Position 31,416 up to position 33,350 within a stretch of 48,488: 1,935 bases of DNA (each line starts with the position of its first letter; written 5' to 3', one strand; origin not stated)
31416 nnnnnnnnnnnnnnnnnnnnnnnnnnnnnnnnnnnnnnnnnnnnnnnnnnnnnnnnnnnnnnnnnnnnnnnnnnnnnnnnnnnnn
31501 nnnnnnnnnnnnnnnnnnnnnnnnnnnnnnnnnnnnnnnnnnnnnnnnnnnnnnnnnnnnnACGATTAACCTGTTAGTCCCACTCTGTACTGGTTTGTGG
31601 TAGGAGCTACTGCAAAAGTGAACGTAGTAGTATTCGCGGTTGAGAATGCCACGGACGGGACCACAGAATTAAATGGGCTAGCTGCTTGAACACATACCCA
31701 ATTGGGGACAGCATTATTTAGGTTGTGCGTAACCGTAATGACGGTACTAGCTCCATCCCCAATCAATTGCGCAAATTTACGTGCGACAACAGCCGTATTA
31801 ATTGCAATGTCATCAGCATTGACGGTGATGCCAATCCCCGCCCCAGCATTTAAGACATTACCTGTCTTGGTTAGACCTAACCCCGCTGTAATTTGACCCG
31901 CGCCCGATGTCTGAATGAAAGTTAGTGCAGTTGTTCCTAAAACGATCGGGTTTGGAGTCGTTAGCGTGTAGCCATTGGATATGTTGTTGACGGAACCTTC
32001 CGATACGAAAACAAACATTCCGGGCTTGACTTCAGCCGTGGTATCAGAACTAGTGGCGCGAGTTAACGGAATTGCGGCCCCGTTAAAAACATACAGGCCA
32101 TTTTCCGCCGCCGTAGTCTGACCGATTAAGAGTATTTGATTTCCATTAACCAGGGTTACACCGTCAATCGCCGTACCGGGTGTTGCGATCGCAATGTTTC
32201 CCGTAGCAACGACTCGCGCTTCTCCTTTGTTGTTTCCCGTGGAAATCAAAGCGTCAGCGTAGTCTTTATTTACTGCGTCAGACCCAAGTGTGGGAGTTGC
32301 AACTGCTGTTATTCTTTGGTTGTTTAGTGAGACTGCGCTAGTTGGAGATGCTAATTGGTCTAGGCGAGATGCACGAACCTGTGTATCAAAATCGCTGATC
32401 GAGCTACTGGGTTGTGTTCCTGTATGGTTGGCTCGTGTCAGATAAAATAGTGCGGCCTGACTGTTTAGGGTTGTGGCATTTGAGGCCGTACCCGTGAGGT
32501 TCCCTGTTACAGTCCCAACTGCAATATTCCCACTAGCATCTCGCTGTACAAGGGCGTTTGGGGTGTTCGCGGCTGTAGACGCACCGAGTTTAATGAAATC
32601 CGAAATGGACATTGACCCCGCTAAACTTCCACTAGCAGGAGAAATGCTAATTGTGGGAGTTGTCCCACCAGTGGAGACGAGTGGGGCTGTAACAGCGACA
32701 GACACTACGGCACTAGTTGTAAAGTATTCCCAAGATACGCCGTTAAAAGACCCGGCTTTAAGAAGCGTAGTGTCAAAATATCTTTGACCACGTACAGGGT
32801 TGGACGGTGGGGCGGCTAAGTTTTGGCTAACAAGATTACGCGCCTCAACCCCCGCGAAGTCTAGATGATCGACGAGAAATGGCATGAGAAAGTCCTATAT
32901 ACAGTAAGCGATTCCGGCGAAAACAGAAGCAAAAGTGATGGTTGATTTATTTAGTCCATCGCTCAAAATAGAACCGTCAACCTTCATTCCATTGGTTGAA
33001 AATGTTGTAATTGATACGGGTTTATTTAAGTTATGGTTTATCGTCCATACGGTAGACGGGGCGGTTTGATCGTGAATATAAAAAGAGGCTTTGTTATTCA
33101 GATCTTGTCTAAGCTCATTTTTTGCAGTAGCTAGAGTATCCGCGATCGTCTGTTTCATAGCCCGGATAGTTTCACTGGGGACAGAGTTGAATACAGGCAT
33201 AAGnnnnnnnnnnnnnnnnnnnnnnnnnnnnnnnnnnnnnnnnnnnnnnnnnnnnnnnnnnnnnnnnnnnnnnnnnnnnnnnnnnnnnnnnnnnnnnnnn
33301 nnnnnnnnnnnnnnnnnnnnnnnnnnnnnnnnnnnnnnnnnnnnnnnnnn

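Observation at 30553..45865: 15.3-kb resident virus-like element with a tail fibre and primase-helicase but no recognisable capsid, portal, terminase or integrase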

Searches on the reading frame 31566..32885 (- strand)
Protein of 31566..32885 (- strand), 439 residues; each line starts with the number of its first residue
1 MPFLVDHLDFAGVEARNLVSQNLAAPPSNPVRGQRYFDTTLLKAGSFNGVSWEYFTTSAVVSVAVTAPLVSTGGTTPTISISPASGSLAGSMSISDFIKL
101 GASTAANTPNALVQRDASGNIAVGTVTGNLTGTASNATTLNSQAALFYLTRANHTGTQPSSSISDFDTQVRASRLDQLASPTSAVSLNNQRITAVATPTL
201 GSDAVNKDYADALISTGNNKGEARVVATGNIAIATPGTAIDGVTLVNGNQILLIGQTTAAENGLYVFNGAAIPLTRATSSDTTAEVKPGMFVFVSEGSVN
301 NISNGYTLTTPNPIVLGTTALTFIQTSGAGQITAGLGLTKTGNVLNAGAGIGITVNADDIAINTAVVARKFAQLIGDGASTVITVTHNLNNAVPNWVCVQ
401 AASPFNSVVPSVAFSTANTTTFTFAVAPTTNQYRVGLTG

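Call 5: search_protein_families(library=pfam, max_evalue=0.1, proteins=[window:31566-32885:-])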
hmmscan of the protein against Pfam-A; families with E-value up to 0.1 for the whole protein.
window:31566-32885:- (439 aa): 0 families

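Call 7: search_protein_families(library=phrogs, max_evalue=0.1, proteins=[window:31566-32885:-])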
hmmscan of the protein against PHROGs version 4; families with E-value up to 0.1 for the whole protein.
window:31566-32885:- (439 aa): 14 families
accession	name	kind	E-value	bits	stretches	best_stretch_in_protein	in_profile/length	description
phrog_2647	-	head and packaging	9.9e-88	295.4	1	132-436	26-333/336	head decoration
phrog_30390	-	unknown function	2.6e-28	99.9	1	238-368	547-688/766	-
phrog_2824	-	head and packaging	3.9e-26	92.4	1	186-439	899-1151/1151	virion structural protein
phrog_24595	-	head and packaging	3.8e-22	80.1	1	157-426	2-266/325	virion structural protein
phrog_27782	-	unknown function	1.5e-20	74.4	1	136-421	91-369/644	-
phrog_11518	-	tail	7.7e-17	61.8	1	219-393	165-327/812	tail fiber protein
phrog_16867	-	unknown function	8.5e-15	55.3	1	218-335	73-186/631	-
phrog_8309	-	unknown function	1.5e-14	54.9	2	362-439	235-312/312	-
phrog_38707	-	unknown function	5.7e-11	42.8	2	7-57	6-56/675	-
phrog_17264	-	unknown function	1.3e-10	42.2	1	224-344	2-117/147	-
phrog_8745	-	tail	1.7e-10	39.9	1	270-367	734-832/1803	tail fiber protein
phrog_26758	-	tail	1.1e-06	27.6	1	58-102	232-276/1308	tail fiber protein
phrog_5231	-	unknown function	1.9e-05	24.3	1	24-259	47-302/618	-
phrog_20787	-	head and packaging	0.01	17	1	23-53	30-60/67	virion structural protein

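Call 33: search_dna_similar(query=window:31566-32885:-, collection=phages, mode=protein, max_rows=15)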
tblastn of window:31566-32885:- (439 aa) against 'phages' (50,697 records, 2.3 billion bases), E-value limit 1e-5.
Records with a match: 345; places in all: 369; records where one place covers at least 80% of the query: 0.
Best place of each record, by identity: <60% 345.
By first word of the organism name: Mycobacterium 209; Ralstonia 48; Gordonia 30; Synechococcus 13; Rhodococcus 10; Xanthomonas 6; Methylophilales 4; Caudoviricetes 3; Cyanophage 3; uncultured 3; and 13 more.
By host as written in the record: Mycobacterium smegmatis mc2 155 159; Ralstonia solanacearum 40; Mycobacterium smegmatis mc#155 26; - 18; Gordonia rubripertincta NRRL B-16540 14; Gordonia terrae 3612 8; Mycobacterium sp. 7; Rhodococcus erythropolis RIA 643 4; and 43 more.
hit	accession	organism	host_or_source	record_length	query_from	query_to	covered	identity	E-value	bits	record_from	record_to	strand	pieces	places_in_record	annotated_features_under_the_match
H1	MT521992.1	Rhodococcus phage NiceHouse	Rhodococcus erythropolis NRRL B-1574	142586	134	390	59%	45.8%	4e-48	182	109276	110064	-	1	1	197: hypothetical protein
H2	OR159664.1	Gordonia Phage JonJames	Gordonia terrae 3612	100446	134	410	63%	39.2%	1e-40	160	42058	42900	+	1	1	58: hypothetical protein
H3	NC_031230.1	Gordonia phage Yvonnetastic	Gordonia terrae 3612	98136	134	410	63%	39.2%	1e-40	160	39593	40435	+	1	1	56: head decoration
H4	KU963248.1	Gordonia phage Yvonnetastic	Gordonia terrae 3612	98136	134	410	63%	39.2%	1e-40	160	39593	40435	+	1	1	56: virion protein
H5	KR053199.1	Gordonia phage GMA4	Gordonia malaquae strain BEN700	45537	136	389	58%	42.5%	2e-33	139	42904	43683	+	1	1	putative structural protein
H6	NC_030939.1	Gordonia phage GMA4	Gordonia malaquae strain BEN700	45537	136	389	58%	42.5%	2e-33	139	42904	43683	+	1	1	head decoration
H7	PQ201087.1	Gordonia phage UBSmoodge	soil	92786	147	408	60%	40.8%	3e-40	159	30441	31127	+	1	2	40: hypothetical protein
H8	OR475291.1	Gordonia phage Soos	Gordonia rubripertincta NRRL B-16540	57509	139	410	62%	38.4%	1e-32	137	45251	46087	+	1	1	65: hypothetical protein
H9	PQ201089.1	Gordonia phage Sting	Gordonia rubripertincta NRRL B-16540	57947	139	410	62%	38.4%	1e-32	137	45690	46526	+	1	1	68: hypothetical protein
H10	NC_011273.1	Mycobacterium phage Myrna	Mycobacterium smegmatis str. MC2 155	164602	149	408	59%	39.9%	6e-40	158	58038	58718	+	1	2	111: head decoration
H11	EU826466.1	Mycobacterium phage Myrna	Mycobacterium sp.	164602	149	408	59%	39.9%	6e-40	158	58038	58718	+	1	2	111: putative tail fiber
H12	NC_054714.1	Mycobacterium phage Phabba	Mycobacterium smegmatis mc2 155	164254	149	408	59%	39.6%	4e-40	159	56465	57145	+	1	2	head decoration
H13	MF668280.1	Mycobacterium phage Phabba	Mycobacterium smegmatis mc2 155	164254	149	408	59%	39.6%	4e-40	159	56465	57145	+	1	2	capsid decoration protein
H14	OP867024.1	Gordonia phage Hanem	Gordonia rubripertincta NRRL B-16540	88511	134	392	59%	39.6%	5e-37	150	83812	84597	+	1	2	120: hypothetical protein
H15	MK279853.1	Gordonia phage Gray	Gordonia rubripertincta NRRL B-16540 SEA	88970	134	392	59%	39.6%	5e-37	150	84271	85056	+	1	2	118: hypothetical protein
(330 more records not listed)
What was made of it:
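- Checked: Module 2: includes the 812/819-aa Pro/Gly-rich g8 and a true phage fibre-type protein, g3 (phrog_2647 1e-87, several tail-fibre PHROGs, 345 phage records; calls 7, 33).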

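Call 61: search_solved_structures(query=window:31566-32885:-, max_evalue=0.1)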
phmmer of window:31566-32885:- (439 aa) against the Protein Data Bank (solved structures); distinct sequences matched with E-value up to 0.1: 0.

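Call 124: search_protein_families(library=ncbifam, max_evalue=0.05, proteins=[window:31566-32885:-])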
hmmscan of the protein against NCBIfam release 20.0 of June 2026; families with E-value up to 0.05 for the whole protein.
window:31566-32885:- (439 aa): 0 families

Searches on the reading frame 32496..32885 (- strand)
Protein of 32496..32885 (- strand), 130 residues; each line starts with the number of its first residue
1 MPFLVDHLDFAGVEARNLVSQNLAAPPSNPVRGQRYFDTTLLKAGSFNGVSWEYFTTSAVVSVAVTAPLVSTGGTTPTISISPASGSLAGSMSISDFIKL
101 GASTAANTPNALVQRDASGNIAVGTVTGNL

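Call 106: search_dna_similar(query=window:32496-32885:-, collection=phages, mode=protein, max_evalue=0.01, max_rows=20)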
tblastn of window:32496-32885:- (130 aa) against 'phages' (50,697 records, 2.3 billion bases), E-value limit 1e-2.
Records with a match: 10; places in all: 10; records where one place covers at least 80% of the query: 0.
Best place of each record, by identity: 60-80% 4; <60% 6.
By first word of the organism name: Streptococcus 5; Arthrobacter 4; Synechococcus 1.
By host as written in the record: Arthrobacter globiformis B-2979 4; Synechococcus sp. WH 8102 1; Streptococcus dysgalactiae ERR084991 1; Streptococcus dysgalactiae ERR111982 1; Streptococcus pyogenes MGAS10750 1; Streptococcus dysgalactiae ASDSE_99 1; Streptococcus dysgalactiae ERR085062 1.
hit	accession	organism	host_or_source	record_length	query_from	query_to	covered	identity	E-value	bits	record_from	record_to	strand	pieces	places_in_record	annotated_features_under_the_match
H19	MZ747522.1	Arthrobacter phage Klevey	Arthrobacter globiformis B-2979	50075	84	125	32%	61.9%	1e-4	46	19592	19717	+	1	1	24: minor tail protein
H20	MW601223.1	Arthrobacter phage Prairie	Arthrobacter globiformis B-2979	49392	84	125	32%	61.9%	1e-4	45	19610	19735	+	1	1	23: tailspike protein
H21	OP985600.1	Arthrobacter phage Bolt007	Arthrobacter globiformis B-2979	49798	84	124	32%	58.5%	2e-3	42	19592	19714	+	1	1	24: minor tail protein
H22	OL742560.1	Arthrobacter phage Lilmac1015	Arthrobacter globiformis B-2979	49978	90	125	28%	66.7%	7e-4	44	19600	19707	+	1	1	25: tailspike protein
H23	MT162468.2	Synechococcus phage S-H25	Synechococcus sp. WH 8102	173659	107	130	18%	75.0%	8e-3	40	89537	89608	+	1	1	hypothetical protein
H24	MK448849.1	Streptococcus phage Javan128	Streptococcus dysgalactiae ERR084991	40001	1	52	40%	34.6%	4e-3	41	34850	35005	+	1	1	tail fiber protein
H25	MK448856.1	Streptococcus phage Javan158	Streptococcus dysgalactiae ERR111982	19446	1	52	40%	34.6%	4e-3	41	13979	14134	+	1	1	tail fiber protein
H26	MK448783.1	Streptococcus phage Javan503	Streptococcus pyogenes MGAS10750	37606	1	52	40%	34.6%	5e-3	41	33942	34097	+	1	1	tail fiber protein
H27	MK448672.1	Streptococcus phage Javan117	Streptococcus dysgalactiae ASDSE_99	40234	1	52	40%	34.6%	5e-3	41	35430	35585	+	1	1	tail fiber protein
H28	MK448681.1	Streptococcus phage Javan141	Streptococcus dysgalactiae ERR085062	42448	1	52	40%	34.6%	5e-3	41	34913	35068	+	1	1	tail fiber protein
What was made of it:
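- g3 and g4 share domains with tailed-phage fibres (calls 7, 33, 106).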

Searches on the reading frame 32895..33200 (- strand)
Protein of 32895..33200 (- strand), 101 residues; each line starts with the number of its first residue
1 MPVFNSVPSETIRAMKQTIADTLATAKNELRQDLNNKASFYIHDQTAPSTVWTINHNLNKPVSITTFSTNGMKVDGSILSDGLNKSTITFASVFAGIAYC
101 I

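Call 5: search_protein_families(library=pfam, max_evalue=0.1, proteins=[window:32895-33200:-])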
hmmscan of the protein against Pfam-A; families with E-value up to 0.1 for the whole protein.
window:32895-33200:- (101 aa): 0 families

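Call 7: search_protein_families(library=phrogs, max_evalue=0.1, proteins=[window:32895-33200:-])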
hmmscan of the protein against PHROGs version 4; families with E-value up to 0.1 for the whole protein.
window:32895-33200:- (101 aa): 10 families
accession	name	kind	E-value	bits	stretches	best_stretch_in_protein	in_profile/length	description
phrog_30556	-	unknown function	9.4e-14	53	1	36-99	94-157/159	-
phrog_21918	-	unknown function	5.4e-09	36.8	1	33-100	57-126/200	-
phrog_34633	-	unknown function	6.4e-08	33.6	1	28-99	180-250/252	-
phrog_10272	-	unknown function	2.5e-06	28.2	1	40-98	139-197/200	-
phrog_28944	-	unknown function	0.00029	22.3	1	41-67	8-34/73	-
phrog_24148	-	DNA, RNA and nucleotide metabolism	0.00095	19.6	1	11-66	169-224/275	HNH endonuclease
phrog_2824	-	head and packaging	0.055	12.3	1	22-70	1066-1114/1151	virion structural protein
phrog_2647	-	head and packaging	0.056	13.5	1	43-99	270-330/336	head decoration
phrog_3725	-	connector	0.075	13.7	1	14-75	6-67/253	tail completion or Neck1 protein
phrog_18444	-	unknown function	0.099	13.7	0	35-64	35-64/66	-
